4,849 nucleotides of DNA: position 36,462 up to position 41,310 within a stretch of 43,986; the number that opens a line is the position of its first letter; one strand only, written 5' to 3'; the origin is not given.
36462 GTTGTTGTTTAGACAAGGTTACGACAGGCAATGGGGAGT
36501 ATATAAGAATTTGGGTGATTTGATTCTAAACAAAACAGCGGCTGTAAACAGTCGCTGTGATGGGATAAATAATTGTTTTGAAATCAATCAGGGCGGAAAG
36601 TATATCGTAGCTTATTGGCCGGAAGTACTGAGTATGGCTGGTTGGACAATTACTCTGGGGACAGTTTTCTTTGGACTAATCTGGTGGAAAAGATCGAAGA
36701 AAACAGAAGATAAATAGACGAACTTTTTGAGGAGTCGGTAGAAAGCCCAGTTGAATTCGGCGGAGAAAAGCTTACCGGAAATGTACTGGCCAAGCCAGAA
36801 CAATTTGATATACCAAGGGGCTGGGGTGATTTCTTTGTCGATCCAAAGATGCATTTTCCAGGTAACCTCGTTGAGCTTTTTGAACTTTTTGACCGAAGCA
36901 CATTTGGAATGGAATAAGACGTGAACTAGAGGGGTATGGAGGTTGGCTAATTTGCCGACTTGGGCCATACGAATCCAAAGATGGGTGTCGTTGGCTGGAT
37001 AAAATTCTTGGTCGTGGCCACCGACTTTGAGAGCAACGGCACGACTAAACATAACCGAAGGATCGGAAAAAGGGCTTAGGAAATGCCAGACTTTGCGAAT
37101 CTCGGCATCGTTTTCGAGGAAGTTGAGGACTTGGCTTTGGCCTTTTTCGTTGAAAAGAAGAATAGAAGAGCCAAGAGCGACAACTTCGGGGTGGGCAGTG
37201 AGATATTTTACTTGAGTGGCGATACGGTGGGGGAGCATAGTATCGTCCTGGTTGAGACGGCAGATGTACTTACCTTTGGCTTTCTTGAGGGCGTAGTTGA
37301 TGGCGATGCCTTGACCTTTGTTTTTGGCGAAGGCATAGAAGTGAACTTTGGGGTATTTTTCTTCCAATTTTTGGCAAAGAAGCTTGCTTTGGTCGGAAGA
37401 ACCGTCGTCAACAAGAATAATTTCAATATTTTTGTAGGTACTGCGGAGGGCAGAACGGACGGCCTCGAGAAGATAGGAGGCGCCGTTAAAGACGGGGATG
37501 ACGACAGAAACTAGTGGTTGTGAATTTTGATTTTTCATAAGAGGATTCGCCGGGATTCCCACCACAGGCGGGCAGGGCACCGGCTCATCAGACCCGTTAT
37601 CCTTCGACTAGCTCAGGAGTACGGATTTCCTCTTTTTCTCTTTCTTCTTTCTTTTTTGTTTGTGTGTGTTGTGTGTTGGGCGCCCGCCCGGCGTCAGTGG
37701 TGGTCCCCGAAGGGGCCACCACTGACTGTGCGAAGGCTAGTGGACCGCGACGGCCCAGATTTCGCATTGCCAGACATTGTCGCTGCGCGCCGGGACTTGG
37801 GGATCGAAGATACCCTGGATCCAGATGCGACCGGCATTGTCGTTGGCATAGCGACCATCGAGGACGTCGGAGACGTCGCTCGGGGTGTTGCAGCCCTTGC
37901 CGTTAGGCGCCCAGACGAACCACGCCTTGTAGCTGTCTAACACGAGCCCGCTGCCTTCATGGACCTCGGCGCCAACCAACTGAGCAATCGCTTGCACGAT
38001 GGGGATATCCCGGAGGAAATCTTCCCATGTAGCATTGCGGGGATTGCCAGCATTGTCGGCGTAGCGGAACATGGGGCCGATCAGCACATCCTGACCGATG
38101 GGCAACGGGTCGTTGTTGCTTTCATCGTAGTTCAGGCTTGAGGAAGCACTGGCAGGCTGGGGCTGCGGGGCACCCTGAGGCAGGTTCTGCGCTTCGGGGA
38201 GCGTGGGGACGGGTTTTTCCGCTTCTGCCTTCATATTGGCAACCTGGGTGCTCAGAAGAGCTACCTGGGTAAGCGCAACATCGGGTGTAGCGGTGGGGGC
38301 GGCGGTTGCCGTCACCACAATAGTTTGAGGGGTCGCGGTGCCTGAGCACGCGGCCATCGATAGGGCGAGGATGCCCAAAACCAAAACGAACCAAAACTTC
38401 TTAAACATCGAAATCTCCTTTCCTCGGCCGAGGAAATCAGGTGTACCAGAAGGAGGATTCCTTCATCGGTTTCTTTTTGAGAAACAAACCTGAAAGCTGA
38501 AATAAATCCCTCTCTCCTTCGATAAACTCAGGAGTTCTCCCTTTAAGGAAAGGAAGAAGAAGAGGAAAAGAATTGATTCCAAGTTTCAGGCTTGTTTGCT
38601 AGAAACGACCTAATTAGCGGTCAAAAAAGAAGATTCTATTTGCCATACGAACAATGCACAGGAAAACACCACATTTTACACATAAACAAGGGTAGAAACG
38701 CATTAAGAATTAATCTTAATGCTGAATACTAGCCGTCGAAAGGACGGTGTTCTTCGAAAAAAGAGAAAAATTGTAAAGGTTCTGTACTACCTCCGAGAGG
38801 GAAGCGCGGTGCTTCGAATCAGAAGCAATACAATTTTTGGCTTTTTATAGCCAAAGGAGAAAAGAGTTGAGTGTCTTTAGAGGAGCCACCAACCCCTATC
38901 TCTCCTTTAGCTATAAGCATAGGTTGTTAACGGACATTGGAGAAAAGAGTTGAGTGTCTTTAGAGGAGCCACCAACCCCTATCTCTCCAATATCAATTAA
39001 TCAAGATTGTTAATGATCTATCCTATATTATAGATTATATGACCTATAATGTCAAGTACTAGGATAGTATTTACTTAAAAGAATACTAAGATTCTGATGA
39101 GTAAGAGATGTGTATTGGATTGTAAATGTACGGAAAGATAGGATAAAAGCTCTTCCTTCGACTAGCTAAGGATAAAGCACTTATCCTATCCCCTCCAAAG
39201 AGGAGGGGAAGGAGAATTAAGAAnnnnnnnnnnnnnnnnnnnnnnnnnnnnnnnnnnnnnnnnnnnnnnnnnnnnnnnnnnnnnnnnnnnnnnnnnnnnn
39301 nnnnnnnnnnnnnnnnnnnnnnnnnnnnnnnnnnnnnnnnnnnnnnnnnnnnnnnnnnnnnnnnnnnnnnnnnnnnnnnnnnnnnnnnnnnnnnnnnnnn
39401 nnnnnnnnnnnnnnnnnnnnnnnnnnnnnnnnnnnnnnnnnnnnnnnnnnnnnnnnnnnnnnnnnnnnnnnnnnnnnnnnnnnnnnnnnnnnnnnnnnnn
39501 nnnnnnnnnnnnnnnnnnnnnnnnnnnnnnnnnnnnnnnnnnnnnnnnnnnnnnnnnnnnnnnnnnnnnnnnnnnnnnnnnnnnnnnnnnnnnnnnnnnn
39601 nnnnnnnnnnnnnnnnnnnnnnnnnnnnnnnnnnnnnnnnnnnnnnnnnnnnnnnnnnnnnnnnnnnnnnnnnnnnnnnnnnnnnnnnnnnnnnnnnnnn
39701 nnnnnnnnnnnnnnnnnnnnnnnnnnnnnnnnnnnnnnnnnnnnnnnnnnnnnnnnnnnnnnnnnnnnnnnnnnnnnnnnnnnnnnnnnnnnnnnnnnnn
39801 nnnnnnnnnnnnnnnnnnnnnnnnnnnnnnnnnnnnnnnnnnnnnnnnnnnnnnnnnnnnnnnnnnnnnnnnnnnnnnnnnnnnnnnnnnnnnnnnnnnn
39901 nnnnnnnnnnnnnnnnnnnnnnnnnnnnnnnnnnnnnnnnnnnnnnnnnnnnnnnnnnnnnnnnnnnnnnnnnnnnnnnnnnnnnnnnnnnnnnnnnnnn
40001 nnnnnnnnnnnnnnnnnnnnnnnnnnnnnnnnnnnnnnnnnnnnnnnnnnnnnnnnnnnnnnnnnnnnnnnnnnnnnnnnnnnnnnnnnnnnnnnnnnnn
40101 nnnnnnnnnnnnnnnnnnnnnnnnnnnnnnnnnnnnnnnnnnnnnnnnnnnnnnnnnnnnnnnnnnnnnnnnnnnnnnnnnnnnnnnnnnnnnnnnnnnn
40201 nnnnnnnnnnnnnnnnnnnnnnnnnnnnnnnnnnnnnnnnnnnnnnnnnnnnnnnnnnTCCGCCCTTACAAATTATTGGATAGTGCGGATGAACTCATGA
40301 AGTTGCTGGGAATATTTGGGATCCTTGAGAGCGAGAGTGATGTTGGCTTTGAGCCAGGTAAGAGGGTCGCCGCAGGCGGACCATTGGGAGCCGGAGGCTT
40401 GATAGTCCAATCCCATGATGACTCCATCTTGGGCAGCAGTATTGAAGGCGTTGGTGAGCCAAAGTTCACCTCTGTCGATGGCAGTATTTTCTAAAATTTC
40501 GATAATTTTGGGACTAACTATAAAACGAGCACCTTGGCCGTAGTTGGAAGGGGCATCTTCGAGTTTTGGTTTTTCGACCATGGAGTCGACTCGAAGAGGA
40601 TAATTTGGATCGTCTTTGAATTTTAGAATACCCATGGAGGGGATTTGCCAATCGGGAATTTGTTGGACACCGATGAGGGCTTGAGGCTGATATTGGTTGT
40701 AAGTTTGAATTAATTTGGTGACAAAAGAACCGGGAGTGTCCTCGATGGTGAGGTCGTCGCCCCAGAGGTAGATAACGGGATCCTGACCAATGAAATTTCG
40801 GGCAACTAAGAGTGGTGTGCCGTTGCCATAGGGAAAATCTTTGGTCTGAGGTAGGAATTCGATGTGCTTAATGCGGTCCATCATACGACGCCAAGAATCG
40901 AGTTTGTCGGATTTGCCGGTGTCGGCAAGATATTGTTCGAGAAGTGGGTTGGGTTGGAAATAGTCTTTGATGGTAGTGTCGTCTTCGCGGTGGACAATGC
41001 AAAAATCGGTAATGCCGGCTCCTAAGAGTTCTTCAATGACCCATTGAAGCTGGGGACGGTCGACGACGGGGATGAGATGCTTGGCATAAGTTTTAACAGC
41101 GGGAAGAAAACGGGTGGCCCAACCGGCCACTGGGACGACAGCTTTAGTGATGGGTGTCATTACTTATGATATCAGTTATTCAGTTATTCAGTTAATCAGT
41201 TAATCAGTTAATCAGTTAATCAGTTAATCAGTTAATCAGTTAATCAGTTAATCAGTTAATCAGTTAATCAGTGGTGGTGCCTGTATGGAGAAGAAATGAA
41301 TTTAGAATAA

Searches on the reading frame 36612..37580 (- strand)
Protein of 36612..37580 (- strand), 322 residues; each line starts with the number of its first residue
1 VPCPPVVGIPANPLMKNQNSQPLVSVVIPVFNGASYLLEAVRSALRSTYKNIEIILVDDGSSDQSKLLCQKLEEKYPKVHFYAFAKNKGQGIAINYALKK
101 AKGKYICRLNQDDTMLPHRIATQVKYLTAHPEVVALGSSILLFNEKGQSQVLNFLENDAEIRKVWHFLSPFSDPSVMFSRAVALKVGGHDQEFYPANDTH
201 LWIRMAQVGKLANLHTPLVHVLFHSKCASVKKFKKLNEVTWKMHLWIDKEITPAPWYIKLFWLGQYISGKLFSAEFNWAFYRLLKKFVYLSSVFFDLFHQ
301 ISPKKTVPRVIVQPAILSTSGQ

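Call 69: search_protein_families(library=pfam, proteins=[window:36612-37580:-], max_evalue=0.001)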
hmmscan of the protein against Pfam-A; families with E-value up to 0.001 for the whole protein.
window:36612-37580:- (322 aa): 3 families
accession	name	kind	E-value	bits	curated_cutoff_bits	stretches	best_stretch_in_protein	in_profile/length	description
PF00535.33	Glycos_transf_2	-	1.5e-33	116.5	23.3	1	25-152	1-128/168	Glycosyl transferase family 2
PF13641.12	Glyco_tranf_2_3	-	4.1e-13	50.3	27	1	22-209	2-198/230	Glycosyltransferase like family 2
PF10111.15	Glyco_tranf_2_2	-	2.2e-09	37.6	27.3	1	25-234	1-226/276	Glycosyltransferase like family 2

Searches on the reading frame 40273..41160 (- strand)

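Call 69: search_protein_families(library=pfam, proteins=[window:40273-41160:-], max_evalue=0.001)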
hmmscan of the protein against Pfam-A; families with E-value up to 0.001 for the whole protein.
window:40273-41160:- (295 aa): 1 family
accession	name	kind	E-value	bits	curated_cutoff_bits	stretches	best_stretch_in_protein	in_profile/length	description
PF00483.29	NTP_transferase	-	9.9e-16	58.5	21.2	1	6-273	1-239/245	Nucleotidyl transferase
